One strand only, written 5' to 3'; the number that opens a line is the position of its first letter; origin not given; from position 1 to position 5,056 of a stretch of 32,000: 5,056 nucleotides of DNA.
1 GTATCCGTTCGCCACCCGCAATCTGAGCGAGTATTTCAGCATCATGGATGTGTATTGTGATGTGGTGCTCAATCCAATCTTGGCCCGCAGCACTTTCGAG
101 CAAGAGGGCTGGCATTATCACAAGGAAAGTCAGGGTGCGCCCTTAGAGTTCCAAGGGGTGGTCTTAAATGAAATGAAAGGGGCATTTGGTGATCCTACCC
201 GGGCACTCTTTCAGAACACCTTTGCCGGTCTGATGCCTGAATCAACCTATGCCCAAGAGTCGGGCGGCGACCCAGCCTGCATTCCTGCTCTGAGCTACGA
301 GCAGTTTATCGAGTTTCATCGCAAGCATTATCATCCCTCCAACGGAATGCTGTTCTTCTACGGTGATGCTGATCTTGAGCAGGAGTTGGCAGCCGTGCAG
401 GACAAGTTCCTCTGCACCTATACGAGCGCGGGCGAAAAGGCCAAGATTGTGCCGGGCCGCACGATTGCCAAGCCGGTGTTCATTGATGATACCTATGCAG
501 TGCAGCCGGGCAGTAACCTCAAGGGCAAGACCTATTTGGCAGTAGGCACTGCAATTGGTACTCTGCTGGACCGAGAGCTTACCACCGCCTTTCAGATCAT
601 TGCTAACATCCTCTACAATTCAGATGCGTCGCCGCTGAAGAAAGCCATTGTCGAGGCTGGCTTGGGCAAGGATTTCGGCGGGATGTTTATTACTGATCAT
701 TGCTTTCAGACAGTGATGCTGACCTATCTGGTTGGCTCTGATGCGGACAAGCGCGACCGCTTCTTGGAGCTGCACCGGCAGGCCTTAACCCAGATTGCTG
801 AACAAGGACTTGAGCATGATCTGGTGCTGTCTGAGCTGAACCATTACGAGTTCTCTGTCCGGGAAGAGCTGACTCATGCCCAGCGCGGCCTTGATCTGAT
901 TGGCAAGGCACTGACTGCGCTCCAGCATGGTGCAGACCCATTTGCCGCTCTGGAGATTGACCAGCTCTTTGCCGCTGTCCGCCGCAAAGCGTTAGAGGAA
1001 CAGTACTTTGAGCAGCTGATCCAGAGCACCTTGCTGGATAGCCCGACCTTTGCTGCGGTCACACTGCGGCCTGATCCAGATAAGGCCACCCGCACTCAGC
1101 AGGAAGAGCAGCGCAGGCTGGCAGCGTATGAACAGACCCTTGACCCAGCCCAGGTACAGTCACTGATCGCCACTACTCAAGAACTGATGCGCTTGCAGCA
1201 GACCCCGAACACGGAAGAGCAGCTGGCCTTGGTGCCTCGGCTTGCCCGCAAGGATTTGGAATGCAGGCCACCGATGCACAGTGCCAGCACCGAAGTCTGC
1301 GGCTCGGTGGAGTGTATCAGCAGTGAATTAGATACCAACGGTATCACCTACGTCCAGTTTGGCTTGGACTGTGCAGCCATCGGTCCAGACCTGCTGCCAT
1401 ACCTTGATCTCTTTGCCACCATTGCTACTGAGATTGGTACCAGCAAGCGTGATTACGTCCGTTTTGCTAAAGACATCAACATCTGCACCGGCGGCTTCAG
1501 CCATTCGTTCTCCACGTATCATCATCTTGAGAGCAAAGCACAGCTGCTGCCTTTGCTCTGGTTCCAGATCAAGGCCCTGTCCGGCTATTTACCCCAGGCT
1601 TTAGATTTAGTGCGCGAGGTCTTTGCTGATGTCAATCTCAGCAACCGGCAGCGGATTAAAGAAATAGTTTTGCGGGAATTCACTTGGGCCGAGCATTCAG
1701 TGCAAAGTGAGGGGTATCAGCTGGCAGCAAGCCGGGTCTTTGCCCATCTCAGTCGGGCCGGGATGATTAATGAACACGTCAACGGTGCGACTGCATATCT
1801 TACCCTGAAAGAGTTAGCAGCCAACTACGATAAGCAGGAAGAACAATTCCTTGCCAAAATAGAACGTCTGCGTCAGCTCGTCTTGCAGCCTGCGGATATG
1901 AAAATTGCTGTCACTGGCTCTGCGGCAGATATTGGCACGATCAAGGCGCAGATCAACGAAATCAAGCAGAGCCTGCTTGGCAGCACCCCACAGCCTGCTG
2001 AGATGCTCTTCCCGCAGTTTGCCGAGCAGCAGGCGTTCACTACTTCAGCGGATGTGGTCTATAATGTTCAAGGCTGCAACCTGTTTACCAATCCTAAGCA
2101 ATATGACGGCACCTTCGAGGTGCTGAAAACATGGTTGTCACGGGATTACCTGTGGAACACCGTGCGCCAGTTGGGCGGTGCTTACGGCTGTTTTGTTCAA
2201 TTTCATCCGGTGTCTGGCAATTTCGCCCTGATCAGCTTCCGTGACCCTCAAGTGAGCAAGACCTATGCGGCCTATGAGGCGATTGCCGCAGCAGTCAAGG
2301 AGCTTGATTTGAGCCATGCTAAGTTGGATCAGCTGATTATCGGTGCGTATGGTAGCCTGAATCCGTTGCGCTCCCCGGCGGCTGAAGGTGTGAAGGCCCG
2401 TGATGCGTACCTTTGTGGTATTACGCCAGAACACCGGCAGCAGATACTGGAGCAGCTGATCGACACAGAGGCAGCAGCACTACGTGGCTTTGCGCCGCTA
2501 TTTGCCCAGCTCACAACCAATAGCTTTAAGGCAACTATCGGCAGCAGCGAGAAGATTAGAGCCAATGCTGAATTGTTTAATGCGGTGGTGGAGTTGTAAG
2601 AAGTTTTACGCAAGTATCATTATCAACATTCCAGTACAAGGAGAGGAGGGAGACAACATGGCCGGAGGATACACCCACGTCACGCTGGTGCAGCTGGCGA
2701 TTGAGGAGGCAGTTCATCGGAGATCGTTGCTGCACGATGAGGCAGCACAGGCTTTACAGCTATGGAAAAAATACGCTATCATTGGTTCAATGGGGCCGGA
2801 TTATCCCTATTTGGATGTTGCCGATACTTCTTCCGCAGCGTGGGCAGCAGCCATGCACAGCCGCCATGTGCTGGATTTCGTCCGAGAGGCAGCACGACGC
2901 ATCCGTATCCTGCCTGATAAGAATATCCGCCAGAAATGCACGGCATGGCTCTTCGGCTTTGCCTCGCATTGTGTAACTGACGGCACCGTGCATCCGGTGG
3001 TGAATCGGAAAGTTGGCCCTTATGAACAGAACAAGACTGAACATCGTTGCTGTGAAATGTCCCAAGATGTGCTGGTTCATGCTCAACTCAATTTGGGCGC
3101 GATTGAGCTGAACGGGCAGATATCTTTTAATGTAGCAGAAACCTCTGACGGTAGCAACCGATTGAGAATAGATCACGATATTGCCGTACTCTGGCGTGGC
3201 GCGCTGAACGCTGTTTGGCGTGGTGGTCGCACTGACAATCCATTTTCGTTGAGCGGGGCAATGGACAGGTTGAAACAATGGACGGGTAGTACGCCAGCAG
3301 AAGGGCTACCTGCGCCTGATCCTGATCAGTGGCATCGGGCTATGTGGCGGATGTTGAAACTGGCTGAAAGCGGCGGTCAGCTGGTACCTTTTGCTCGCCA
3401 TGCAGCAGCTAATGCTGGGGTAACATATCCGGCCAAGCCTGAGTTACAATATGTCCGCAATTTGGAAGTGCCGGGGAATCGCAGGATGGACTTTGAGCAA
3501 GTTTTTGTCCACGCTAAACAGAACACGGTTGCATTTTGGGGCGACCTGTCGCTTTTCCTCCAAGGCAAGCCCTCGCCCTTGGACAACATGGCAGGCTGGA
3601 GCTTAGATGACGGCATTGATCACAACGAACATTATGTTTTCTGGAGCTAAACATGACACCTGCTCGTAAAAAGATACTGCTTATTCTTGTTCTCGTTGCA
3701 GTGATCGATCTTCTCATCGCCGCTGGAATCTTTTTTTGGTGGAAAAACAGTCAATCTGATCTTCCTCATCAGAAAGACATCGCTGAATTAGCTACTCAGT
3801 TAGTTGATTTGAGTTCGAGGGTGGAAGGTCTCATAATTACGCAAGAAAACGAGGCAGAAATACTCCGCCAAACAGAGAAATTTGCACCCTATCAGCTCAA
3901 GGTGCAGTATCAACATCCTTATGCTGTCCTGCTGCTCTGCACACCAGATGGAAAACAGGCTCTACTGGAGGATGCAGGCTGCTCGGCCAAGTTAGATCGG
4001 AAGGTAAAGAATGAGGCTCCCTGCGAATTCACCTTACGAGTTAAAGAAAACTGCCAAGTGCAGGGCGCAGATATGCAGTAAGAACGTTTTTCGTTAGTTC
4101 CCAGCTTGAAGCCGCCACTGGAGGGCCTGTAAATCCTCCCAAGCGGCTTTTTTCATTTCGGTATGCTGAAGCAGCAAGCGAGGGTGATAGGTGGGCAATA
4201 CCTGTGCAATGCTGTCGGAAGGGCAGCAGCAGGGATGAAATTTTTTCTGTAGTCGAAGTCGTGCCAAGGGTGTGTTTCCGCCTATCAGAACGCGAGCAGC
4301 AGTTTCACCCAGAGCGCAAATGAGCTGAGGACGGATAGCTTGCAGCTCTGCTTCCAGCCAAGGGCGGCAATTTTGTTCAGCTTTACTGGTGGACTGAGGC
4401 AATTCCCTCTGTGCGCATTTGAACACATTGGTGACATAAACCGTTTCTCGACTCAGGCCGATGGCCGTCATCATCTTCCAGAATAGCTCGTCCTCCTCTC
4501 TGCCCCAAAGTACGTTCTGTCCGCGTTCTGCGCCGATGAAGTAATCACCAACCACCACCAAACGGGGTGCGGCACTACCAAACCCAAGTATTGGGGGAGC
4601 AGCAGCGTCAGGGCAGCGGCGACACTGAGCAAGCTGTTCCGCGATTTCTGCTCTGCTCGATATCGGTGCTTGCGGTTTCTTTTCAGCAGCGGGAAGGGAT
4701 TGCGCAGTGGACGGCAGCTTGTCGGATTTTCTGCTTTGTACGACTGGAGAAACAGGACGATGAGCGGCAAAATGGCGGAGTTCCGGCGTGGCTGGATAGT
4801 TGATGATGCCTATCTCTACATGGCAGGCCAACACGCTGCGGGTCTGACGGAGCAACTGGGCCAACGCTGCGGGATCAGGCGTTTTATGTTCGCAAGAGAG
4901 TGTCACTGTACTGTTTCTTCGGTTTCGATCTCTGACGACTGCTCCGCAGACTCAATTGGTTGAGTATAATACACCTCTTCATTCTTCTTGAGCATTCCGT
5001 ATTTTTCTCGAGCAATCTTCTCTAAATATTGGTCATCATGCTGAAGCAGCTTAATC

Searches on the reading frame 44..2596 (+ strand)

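Call 6: search_protein_families(library=pfam, proteins=[window:44-2596:+], max_evalue=0.001)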
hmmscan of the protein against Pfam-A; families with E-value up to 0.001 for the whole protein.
window:44-2596:+ (851 aa): 3 families
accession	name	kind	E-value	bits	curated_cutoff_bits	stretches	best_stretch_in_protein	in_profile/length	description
PF08367.16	M16C_assoc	-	1.4e-61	208.3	25.3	1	341-591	1-252/252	Peptidase M16C associated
PF22516.1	PreP_C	-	5e-30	104.8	27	1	663-824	2-162/173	PreP C-terminal domain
PF05193.26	Peptidase_M16_C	-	2.1e-19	70.5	23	2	83-257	2-170/181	Peptidase M16 inactive domain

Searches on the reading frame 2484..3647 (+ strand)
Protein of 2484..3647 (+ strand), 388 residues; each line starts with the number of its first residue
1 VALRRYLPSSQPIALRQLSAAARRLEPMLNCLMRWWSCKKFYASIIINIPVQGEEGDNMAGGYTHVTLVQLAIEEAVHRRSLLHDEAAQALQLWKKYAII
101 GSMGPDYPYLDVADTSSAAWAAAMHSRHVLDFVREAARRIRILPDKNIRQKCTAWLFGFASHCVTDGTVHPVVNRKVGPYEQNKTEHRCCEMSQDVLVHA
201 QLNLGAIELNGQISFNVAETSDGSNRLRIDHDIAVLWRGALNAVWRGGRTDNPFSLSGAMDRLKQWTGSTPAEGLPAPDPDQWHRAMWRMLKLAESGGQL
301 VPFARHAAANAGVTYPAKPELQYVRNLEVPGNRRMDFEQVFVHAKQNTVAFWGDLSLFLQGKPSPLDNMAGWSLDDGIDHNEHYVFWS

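Call 6: search_protein_families(library=pfam, proteins=[window:2484-3647:+], max_evalue=0.001)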
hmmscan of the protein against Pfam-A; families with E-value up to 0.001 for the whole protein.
window:2484-3647:+ (388 aa): 1 family
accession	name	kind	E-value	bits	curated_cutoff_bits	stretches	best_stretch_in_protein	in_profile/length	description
PF00882.24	Zn_dep_PLPC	-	7.6e-19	68.7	26.8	1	64-236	1-156/167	Zinc dependent phospholipase C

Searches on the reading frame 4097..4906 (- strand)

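Call 6: search_protein_families(library=pfam, proteins=[window:4097-4906:-], max_evalue=0.001)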
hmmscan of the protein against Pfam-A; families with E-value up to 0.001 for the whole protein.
window:4097-4906:- (270 aa): 1 family
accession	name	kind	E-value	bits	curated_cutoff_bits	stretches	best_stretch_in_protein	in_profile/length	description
PF03167.25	UDG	-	4.2e-25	88.9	24.3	1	108-260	2-141/141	Uracil DNA glycosylase superfamily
